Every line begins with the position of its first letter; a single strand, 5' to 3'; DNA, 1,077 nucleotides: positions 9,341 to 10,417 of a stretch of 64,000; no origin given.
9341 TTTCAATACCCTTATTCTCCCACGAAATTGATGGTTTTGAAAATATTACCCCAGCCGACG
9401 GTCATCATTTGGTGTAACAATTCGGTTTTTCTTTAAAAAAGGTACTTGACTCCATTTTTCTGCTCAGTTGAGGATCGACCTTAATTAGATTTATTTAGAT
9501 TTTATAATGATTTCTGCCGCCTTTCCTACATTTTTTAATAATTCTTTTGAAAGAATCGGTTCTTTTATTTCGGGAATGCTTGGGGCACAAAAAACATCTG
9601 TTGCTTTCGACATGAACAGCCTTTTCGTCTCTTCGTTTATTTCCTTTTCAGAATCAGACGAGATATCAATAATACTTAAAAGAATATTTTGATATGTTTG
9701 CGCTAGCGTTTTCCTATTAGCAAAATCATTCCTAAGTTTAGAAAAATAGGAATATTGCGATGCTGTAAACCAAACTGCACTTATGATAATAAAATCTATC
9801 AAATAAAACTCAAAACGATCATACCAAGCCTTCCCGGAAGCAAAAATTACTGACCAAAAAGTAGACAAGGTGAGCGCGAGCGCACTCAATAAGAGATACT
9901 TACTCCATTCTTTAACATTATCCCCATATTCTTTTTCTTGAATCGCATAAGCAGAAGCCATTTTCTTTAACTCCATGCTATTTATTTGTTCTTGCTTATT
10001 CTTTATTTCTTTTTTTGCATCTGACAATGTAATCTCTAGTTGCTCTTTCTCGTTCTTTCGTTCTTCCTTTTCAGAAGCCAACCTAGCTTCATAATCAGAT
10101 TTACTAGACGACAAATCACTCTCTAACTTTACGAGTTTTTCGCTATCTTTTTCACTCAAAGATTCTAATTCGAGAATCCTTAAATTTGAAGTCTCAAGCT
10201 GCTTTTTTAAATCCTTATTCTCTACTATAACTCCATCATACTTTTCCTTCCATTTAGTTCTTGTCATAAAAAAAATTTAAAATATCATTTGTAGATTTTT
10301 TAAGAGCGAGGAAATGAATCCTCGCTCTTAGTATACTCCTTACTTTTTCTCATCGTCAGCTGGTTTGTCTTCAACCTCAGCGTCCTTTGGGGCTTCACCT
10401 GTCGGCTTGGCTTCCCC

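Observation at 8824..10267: Coiled-coil/2-TM protein and NYN nuclease occupy the position where dnaJ is expected after dnaK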

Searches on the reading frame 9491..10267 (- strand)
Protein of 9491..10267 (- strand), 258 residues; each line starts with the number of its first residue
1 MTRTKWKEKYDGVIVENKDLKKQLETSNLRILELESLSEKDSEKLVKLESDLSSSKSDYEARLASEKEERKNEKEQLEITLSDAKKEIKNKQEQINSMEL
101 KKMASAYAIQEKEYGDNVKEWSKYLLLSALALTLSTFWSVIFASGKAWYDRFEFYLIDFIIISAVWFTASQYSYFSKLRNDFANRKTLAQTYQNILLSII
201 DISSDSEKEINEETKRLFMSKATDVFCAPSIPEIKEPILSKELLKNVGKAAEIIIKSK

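Call 3: search_protein_families(library=pfam, proteins=[window:9491-10267:-], max_evalue=0.1)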
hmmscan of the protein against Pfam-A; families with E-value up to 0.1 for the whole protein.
window:9491-10267:- (258 aa): 2 families
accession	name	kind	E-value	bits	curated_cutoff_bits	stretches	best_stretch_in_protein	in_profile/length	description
PF06810.17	Phage_scaffold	-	0.024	15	35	1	5-67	31-94/170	Phage capsid assembly scaffolding protein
PF16566.10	CREPT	-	0.025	15.1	29.3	0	35-104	38-107/147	Cell-cycle alteration and expression-elevated protein in tumour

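Call 4: search_protein_families(library=padloc, proteins=[window:9491-10267:-], max_evalue=1)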
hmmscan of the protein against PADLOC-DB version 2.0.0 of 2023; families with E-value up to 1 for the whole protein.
window:9491-10267:- (258 aa): 0 families

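Call 5: search_protein_families(library=ncbifam, proteins=[window:9491-10267:-], max_evalue=1)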
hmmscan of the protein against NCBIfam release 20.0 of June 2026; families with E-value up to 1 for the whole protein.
window:9491-10267:- (258 aa): 2 families
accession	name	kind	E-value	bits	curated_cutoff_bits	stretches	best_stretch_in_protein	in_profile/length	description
NF041667.1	GvpU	equivalog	0.38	11.1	70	0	169-230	34-91/117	gas vesicle accessory protein GvpU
TIGR00437.1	feoB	equivalog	0.41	9.3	315.65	1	13-167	117-263/594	ferrous iron transport protein B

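Call 12: find_homologous_proteins(query=window:9491-10267:-, max_evalue=0.001)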
Query window:9491-10267:- (258 aa): 14 proteins with E <= 0.001 among 2812 candidates.
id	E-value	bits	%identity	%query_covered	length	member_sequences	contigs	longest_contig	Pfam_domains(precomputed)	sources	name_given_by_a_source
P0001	1.4e-154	530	100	100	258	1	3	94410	-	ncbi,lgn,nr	ncbi:MAG: hypothetical protein HYV45_03720 [Candidatus Moranbacteria bacterium]|nr:hypothetical prot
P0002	2.6e-87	310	63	100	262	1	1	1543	-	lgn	-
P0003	1.2e-70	255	58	88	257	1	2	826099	-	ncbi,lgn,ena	-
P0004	3.0e-62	228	52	97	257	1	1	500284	-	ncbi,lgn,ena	-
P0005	6.0e-42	161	47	76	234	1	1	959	-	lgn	-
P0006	3.4e-40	156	39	88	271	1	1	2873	-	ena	-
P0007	3.4e-39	152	44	75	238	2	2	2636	PF19658.5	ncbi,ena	-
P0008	5.7e-34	135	44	68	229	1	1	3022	-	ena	-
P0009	2.3e-33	133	41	85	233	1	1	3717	-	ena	-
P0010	1.7e-31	127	38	90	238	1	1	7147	-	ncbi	-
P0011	1.2e-30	124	38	95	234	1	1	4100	-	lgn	-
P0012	1.9e-30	124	34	87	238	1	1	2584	-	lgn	-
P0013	1.4e-27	114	33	81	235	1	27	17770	-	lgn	-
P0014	4.8e-24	103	41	62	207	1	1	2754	-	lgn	-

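Call 13: find_encoding_contigs(protein=P0003, flank=8000, max_places=3)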
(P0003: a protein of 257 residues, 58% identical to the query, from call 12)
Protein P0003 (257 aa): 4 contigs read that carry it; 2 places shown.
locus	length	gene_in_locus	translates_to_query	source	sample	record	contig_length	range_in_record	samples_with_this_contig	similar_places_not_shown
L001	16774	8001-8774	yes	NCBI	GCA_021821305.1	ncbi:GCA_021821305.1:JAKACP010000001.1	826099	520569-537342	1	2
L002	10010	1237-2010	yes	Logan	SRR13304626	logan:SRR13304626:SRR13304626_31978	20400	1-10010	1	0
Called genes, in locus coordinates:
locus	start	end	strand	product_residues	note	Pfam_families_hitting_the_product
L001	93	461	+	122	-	-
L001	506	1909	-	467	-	PF00133:tRNA-synt_1 (faint), PF01406:tRNA-synt_1e, PF01921:tRNA-synt_1f (faint), PF09334:tRNA-synt_1g (weak), PF09190:DALR_2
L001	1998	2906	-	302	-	PF01544:CorA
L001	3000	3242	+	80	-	PF01809:YidD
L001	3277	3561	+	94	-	-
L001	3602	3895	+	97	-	-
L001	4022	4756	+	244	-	PF01628:HrcA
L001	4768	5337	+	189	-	PF01025:GrpE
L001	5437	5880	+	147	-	PF00011:HSP20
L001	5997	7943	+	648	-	PF00012:HSP70, PF06723:MreB_Mbl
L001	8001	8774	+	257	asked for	-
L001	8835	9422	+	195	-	-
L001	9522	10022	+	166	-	-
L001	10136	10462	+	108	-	-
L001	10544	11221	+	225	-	-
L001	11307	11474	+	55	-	-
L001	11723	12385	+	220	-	PF09335:VTT_dom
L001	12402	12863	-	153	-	-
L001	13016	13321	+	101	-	PF02325:CCB3_YggT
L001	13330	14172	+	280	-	PF02678:Pirin, PF05726:Pirin_C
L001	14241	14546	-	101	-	-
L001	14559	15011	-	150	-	-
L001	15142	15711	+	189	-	PF03193:RsgA_GTPase (faint), PF02421:FeoB_N, PF01926:MMR_HSR1, PF00009:GTP_EFTU (weak)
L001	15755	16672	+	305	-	PF00056:Ldh_1_N, PF02866:Ldh_1_C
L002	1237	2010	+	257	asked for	-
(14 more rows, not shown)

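Call 14: find_encoding_contigs(protein=P0004, flank=8000, max_places=3)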
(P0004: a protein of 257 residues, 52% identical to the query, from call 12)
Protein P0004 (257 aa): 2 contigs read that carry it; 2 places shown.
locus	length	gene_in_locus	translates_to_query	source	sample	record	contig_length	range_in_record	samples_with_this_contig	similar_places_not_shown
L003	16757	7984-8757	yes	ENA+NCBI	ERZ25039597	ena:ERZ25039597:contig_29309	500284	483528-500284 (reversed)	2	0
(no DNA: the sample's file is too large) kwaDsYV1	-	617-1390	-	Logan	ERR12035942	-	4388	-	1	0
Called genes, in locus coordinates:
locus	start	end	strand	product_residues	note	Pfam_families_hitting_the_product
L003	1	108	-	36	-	?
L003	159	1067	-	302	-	PF01544:CorA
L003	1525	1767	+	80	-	-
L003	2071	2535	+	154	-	-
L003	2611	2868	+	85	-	-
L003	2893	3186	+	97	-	-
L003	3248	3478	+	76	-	-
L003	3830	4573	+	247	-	PF01628:HrcA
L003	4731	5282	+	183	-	PF01025:GrpE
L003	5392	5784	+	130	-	PF05635:23S_rRNA_IVP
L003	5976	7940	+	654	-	PF00012:HSP70, PF06723:MreB_Mbl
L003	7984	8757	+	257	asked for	-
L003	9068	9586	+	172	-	-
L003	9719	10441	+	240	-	-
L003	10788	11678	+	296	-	-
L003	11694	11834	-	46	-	-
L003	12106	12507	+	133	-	-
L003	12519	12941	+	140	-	-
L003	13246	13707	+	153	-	PF08719:NADAR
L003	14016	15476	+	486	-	PF00293:NUDIX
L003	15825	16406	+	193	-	PF20803:PaaX_M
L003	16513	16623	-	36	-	-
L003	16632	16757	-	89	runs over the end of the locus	-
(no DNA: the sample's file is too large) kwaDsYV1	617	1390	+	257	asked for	-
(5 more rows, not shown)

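Call 15: search_protein_families(library=pfam, proteins=[P0002, P0003, P0004, P0006, P0007, P0009, P0010, P0011, P0012, P0013], max_evalue=1)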
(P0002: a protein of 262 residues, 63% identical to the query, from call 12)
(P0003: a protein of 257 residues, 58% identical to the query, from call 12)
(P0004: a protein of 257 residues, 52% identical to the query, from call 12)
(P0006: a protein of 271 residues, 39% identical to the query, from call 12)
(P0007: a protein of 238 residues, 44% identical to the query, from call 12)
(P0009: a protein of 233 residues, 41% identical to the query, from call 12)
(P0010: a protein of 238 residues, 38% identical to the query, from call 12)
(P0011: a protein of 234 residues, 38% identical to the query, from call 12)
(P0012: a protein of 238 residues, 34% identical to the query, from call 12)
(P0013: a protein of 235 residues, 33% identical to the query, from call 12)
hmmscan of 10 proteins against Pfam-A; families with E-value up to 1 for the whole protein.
P0002 (262 aa): 8 families
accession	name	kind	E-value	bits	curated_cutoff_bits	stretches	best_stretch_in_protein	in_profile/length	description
PF11577.13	NEMO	-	0.043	14.2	23.2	1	8-69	6-66/68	NF-kappa-B essential modulator NEMO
PF25764.1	KIF21A_4th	-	0.052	13.6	33.1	1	7-110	13-109/183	KIF21A-like domain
PF07926.17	TPR_MLP1_2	-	0.6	10.6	36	1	32-98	53-118/129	TPR/MLP1/MLP2-like protein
PF07254.17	Cpta_toxin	-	0.63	10.6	27.3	0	130-180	14-57/133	Membrane-bound toxin component of toxin-antitoxin system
PF04012.17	PspA_IM30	-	0.71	9.9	33.9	1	6-49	103-146/220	PspA/IM30 family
PF02996.22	Prefoldin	-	0.81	10.1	23.2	0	7-36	90-119/120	Prefoldin subunit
PF14056.11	DUF4250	-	0.89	10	27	0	28-57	13-42/55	Domain of unknown function (DUF4250)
PF03961.19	FapA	-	0.92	9.5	31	0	12-93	146-238/272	Flagellar Assembly Protein A beta solenoid domain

P0003 (257 aa): 9 families
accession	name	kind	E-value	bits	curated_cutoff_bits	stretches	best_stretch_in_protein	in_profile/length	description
PF12795.12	MscS_porin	-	0.0047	17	34.4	1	6-85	91-170/238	Mechanosensitive ion channel porin domain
PF13851.11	GAS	-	0.042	13.7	32.3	1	3-111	29-139/200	Growth-arrest specific micro-tubule binding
PF04977.20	DivIC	-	0.05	13.8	28.9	0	7-43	17-55/80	Septum formation initiator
PF25566.1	RIMB1_N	-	0.22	11.8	28.5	1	56-100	4-49/129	RIMB1-like, N-terminal domain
PF00170.26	bZIP_1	-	0.24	12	27.6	0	13-43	25-55/64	bZIP transcription factor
PF24319.2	DUF7491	-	0.55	11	30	0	14-103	7-88/90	Coiled-coil region of unknown function (DUF7491)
PF01166.23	TSC22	-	0.62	10.7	30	0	19-51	19-51/57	TSC-22/dip/bun family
PF07716.20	bZIP_2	-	0.94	10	22.3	1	13-43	24-54/54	Basic region leucine zipper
PF09787.14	Golgin_A5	-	0.98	9.3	31.7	0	11-118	62-172/305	Golgin subfamily A member 5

P0004 (257 aa): 6 families
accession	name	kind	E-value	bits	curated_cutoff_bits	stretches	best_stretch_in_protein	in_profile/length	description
PF11285.13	DUF3086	-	0.022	14.3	24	1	9-118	5-113/277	Protein of unknown function (DUF3086)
PF04977.20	DivIC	-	0.041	14.1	28.9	1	7-41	17-51/80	Septum formation initiator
PF13086.12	AAA_11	-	0.068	13.4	27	1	6-125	83-197/257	AAA domain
PF02183.23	HALZ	-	0.29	11.8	28.1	1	6-28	18-40/43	Homeobox associated leucine zipper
PF11923.13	NFACT-C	-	0.49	10.8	25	1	155-224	21-90/104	NFACT protein C-terminal domain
PF13624.11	SurA_N_3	-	1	9.6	27.2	1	12-118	51-153/162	SurA-like N-terminal domain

P0006 (271 aa): 4 families
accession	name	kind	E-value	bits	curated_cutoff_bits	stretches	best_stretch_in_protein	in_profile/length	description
PF03993.17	DUF349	-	0.051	14.3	23.9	1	73-119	16-60/75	Domain of Unknown Function (DUF349)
PF04977.20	DivIC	-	0.16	12.2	28.9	1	30-74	7-51/80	Septum formation initiator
PF02308.21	MgtC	-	0.18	12.6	31.4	1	127-160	72-105/121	MgtC family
PF03961.19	FapA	-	0.34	10.9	31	1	11-118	120-232/272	Flagellar Assembly Protein A beta solenoid domain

P0007 (238 aa): 15 families
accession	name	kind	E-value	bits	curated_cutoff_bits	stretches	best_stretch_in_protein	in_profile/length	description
PF19658.4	DUF6161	-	2.4e-06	27.6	27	1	19-153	12-144/216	Family of unknown function (DUF6161)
PF18210.6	Knl1_RWD_C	-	0.00094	19.8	27.8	2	60-111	2-64/151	Knl1 RWD C-terminal domain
PF04102.17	SlyX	-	0.0044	18.1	30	1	60-92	8-42/67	SlyX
PF10186.14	ATG14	-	0.011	15.3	33.2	1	6-90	17-104/347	Vacuolar sorting 38 and autophagy-related subunit 14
PF03839.21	Sec62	-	0.035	14.3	27.8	1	24-147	12-134/191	Translocation protein Sec62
PF10280.14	Med11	-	0.049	14.5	26.9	1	25-102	26-102/120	Mediator complex protein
PF15281.11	Consortin_C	-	0.051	14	30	1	58-129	6-75/114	Consortin C-terminus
PF16808.10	PKcGMP_CC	-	0.052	13.6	35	0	8-26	8-26/35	Coiled-coil N-terminus of cGMP-dependent protein kinase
PF08702.15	Fib_alpha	-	0.064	13.9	29.9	1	5-101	32-129/143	Fibrinogen alpha/beta chain family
PF22251.1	PFF1_TM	-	0.13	12.1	32.3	1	22-129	134-252/300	Vacuolar membrane protease, transmembrane domain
PF03176.21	MMPL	-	0.24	10.8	20.5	1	10-124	47-161/333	MMPL family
PF13166.12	AAA_13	-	0.37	9.8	36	1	4-100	99-196/713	AAA domain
PF04547.17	Anoctamin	-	0.75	9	28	1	99-181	104-199/460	Calcium-activated chloride channel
PF14703.12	PHM7_cyt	-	0.9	10.2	27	0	17-101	44-133/174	Cytosolic domain of 10TM putative phosphate transporter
PF09278.17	MerR-DNA-bind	-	0.93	10.6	25.4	0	4-28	39-63/65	MerR, DNA binding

P0009 (233 aa): 6 families
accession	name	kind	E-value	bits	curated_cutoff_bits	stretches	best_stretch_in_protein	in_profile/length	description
PF00201.24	UDPGT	-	0.01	15.1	19.5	1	80-212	57-188/499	UDP-glucoronosyl and UDP-glucosyl transferase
PF19795.4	DUF6279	-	0.072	13.5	27.7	1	19-114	38-134/195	Family of unknown function (DUF6279)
PF10176.14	NEDD4_Bsd2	-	0.11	13.1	24.7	1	75-133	67-123/130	NEDD4/Bsd2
PF19658.4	DUF6161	-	0.12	12.2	27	1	4-149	4-144/216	Family of unknown function (DUF6161)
PF12869.13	tRNA_anti-like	-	0.2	11.6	23.5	1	72-118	36-79/146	tRNA_anti-like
PF12534.13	Pannexin_like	-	0.43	10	25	0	15-102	189-269/346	Pannexin-like TM region of LRRC8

P0010 (238 aa): 3 families
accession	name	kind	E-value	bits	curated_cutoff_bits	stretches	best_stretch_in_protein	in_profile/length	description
PF03166.19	MH2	-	0.011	16.5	25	1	5-137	51-153/174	MH2 domain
PF13086.12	AAA_11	-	0.046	13.9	27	1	5-146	93-219/257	AAA domain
PF10154.14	Fy-3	-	0.13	11.8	25.8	1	20-105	103-185/498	Ferry endosomal RAB5 effector complex subunit 3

P0011 (234 aa): 6 families
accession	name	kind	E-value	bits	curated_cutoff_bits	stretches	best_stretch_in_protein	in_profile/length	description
PF20990.2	DUF2207_C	-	0.0053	16.9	33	1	15-153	48-177/247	Predicted membrane protein (DUF2207) C-terminal domain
PF20122.4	DUF6512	-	0.011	16.1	26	1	97-166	73-144/181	Family of unknown function (DUF6512)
PF10593.14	Z1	-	0.017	15.1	25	1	42-148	22-132/228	Z1 domain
PF12698.13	ABC2_membrane_3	-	0.13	11.8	31.6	1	18-129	69-181/347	ABC-2 family transporter protein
PF03938.19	OmpH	-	0.15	12.7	32.4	1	14-95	22-99/141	Outer membrane protein (OmpH-like)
PF19658.4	DUF6161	-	0.26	11.1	27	1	17-182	6-184/216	Family of unknown function (DUF6161)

P0012 (238 aa): 6 families
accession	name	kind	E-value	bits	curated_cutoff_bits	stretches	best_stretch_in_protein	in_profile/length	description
PF02936.19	COX4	-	0.012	16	26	1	49-130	7-90/138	Cytochrome c oxidase subunit IV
PF05300.16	MIC19_MIC25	-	0.058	14.3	33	1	9-70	107-168/168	MICOS complex subunit MIC19/MIC25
PF02601.20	Exonuc_VII_L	-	0.36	10.7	35.9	1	9-101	164-253/315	Exonuclease VII, large subunit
PF12128.14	DUF3584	-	0.57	8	31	1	15-104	249-342/1191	Protein of unknown function (DUF3584)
PF12841.12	YvrJ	-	0.63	10.1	29.5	0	58-75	18-35/36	YvrJ protein family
PF04678.18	MCU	-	0.94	10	30.8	0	53-167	30-142/177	Mitochondrial calcium uniporter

P0013 (235 aa): 8 families
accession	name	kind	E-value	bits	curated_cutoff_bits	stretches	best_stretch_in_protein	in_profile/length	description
PF09925.14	DUF2157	-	0.00036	20.7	32.4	1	79-164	6-88/146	Predicted membrane protein (DUF2157)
PF20990.2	DUF2207_C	-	0.0063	16.7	33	1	31-155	63-183/247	Predicted membrane protein (DUF2207) C-terminal domain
PF07851.19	TMEM120A-B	-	0.038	13.7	29.8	1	35-156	14-137/324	TMEM120A/B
PF07787.17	TMEM43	-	0.039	13.7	23.3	1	55-138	134-216/250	Transmembrane protein 43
PF11328.14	DUF3130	-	0.044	14.5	25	1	40-105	19-88/89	Protein of unknown function (DUF3130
PF00038.26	Filament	-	0.049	13.7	40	1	4-105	116-205/313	Intermediate filament protein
PF18761.7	Heliorhodopsin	-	0.052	13.3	26.7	1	100-157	142-201/242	Heliorhodopsin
PF18699.6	MRPL52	-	0.32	11.7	26.6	0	4-44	44-84/92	Mitoribosomal protein mL52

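Call 20: find_encoding_contigs(protein=P0013, flank=6000, max_places=4)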
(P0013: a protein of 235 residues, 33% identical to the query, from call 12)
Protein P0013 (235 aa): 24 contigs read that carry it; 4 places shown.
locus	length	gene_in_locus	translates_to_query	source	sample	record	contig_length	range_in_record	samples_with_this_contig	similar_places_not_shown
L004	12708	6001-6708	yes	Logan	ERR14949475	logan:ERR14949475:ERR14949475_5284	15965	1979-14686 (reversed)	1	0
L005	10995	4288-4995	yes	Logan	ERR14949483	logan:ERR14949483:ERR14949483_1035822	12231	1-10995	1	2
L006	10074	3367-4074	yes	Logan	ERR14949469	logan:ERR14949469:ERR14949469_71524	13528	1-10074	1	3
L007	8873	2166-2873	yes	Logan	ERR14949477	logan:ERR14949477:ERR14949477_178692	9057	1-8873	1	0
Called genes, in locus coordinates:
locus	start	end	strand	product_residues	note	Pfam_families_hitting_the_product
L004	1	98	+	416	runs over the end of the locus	PF00595:PDZ, PF13180:PDZ_2, PF17820:PDZ_6, PF03572:Peptidase_S41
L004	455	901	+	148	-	PF01281:Ribosomal_L9_N, PF03948:Ribosomal_L9_C (weak)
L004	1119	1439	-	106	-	-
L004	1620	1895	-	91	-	PF01016:Ribosomal_L27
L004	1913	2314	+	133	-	-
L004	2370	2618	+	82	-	-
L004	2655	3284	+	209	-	PF16473:Rv2179c-like (faint), PF00929:RNase_T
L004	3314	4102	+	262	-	PF18306:LDcluster4, PF03641:Lysine_decarbox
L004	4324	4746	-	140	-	-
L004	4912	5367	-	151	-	-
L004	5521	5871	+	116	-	-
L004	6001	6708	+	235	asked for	-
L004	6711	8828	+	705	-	PF01555:N6_N4_Mtase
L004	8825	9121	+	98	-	-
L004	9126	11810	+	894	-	PF04851:ResIII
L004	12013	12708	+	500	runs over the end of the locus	PF11074:DUF2779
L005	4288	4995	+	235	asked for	-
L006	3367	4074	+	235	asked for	-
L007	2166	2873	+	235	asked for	-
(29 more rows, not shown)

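Call 21: find_encoding_contigs(protein=P0010, flank=6000, max_places=3)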
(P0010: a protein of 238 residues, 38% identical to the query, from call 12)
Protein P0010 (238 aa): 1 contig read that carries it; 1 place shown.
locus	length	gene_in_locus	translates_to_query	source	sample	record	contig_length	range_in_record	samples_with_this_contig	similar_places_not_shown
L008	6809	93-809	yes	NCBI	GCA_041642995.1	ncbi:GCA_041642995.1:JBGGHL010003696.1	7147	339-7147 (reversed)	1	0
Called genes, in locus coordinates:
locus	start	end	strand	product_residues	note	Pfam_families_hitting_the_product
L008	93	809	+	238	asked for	-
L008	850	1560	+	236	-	PF13643:DUF4145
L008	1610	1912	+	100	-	-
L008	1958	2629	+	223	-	PF01551:Peptidase_M23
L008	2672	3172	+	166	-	-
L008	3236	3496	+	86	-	PF12840:HTH_20 (weak), PF01022:HTH_5 (weak), PF13412:HTH_24 (weak)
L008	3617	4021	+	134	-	PF06262:Zincin_1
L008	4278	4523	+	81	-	-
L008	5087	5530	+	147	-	-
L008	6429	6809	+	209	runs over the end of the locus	PF01789:PsbP (weak)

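Call 22: find_encoding_contigs(protein=P0011, flank=6000, max_places=3)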
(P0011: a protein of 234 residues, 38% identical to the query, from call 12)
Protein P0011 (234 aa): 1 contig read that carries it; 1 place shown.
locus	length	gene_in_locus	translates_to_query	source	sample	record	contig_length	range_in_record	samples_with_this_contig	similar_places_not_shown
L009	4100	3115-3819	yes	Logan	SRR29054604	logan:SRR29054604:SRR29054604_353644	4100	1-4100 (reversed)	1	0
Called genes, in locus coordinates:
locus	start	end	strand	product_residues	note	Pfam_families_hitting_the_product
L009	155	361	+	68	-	PF13560:HTH_31, PF12844:HTH_19, PF13443:HTH_26, PF01381:HTH_3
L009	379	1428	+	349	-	-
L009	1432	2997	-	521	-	PF01726:LexA_DNA_bind, PF00717:Peptidase_S24, PF00145:DNA_methylase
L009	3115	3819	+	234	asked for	-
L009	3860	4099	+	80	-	?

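Call 26: find_encoding_contigs(protein=P0007, flank=6000, max_places=3)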
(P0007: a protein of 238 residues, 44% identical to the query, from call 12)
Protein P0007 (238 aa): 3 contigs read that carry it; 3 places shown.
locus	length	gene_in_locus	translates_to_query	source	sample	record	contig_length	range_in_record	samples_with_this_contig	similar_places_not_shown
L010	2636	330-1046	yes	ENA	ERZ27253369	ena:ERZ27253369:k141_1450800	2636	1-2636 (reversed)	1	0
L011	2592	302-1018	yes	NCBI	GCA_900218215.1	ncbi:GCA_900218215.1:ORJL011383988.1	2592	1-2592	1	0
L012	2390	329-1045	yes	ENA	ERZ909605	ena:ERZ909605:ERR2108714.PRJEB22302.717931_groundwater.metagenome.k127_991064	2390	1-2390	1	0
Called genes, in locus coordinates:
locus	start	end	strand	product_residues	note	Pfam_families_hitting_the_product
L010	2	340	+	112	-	?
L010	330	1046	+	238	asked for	PF19658:DUF6161 (weak)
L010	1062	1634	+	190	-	-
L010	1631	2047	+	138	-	-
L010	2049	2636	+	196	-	?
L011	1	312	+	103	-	?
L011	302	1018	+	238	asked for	PF19658:DUF6161 (weak)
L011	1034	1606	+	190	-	-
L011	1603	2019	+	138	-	-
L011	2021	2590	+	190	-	?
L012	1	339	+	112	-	?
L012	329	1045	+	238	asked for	PF19658:DUF6161 (weak)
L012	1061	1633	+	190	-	-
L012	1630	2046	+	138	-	-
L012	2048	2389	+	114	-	?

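Call 27: find_encoding_contigs(protein=P0009, flank=6000, max_places=3)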
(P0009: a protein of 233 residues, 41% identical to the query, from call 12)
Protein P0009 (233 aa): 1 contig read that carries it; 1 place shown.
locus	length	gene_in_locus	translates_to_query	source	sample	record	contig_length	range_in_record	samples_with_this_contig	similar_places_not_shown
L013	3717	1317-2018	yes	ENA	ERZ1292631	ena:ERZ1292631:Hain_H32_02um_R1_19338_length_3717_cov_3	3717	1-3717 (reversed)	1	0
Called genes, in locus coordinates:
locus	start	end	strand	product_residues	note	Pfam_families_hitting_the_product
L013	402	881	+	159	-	PF13020:NOV_C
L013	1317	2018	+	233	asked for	-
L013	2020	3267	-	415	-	PF00078:RVT_1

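Call 28: search_protein_representatives(alignment_id=A1)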
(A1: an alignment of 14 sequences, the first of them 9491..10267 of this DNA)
Query: 14 sequences, 238 profile positions. Proteins with E-value up to 0.001 (for the whole library): 269; up to 1e-10: 81; up to 1e-30: 45. The best 150 are listed.
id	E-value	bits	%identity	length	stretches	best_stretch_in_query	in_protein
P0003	3.5e-89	314.5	-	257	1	4-237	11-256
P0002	4.6e-88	310.9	-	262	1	4-237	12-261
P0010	2.6e-87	308.4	-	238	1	1-237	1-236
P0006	1.1e-80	286.7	-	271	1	3-237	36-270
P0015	8.4e-74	264.2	-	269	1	7-235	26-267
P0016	2.0e-71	256.4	-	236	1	1-234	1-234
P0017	1.1e-70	253.9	-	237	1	1-235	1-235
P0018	6.0e-70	251.6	-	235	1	22-237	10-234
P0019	7.6e-70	251.2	-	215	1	30-235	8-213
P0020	1.4e-69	250.4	-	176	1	65-234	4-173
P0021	3.2e-68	245.9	-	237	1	1-237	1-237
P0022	4.2e-68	245.5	-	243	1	8-236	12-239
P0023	1.6e-67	243.6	-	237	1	6-234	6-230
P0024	1.6e-66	240.3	-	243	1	5-237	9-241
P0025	3.8e-64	232.6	-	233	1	5-237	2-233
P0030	5.9e-58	212.3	-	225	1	23-232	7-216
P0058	1.3e-29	119.5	-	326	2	5-229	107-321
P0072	2.4e-21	92.5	-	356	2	11-226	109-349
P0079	2.5e-15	72.8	-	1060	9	172-207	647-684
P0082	1.7e-14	70.1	-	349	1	26-234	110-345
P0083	1.1e-13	67.4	-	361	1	22-234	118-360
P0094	4.2e-10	55.7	-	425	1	7-182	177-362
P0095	7.0e-10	55.0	-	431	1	11-183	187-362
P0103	4.2e-08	49.1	-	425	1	10-183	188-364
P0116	3.3e-07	46.2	-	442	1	4-181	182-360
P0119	4.6e-07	45.7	-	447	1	15-192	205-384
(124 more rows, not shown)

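Call 29: predict_structure(alignment_id=A1)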
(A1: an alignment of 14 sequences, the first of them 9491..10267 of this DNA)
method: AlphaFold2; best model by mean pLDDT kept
length: 258 residues; sequences in the alignment: 14
mean_pLDDT: 79.1   pTM: 0.47
mean pLDDT of the five models: 79.1, 79.0, 78.2, 76.0, 75.4
residues with pLDDT >= 90: 56; 70-90: 150; 50-70: 46; < 50: 6
segments of 3 or more residues with pLDDT < 50: 1-3
pLDDT, mean of each block of 10 residues (from residue 1): 52 71 82 87 90 92 93 94 92 85 82 89 91 86 77 75 85 84 81 76 66 80 73 53 58 58
secondary structure, 60 per line:
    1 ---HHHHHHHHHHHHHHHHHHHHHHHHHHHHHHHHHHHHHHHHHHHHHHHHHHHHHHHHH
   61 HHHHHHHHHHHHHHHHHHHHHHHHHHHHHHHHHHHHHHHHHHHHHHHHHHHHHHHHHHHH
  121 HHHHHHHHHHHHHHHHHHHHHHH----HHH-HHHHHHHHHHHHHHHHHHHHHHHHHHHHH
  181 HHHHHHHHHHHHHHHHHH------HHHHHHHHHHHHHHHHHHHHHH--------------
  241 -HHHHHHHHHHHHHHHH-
elements in order: H4-143 H152-198 H205-226 H242-257
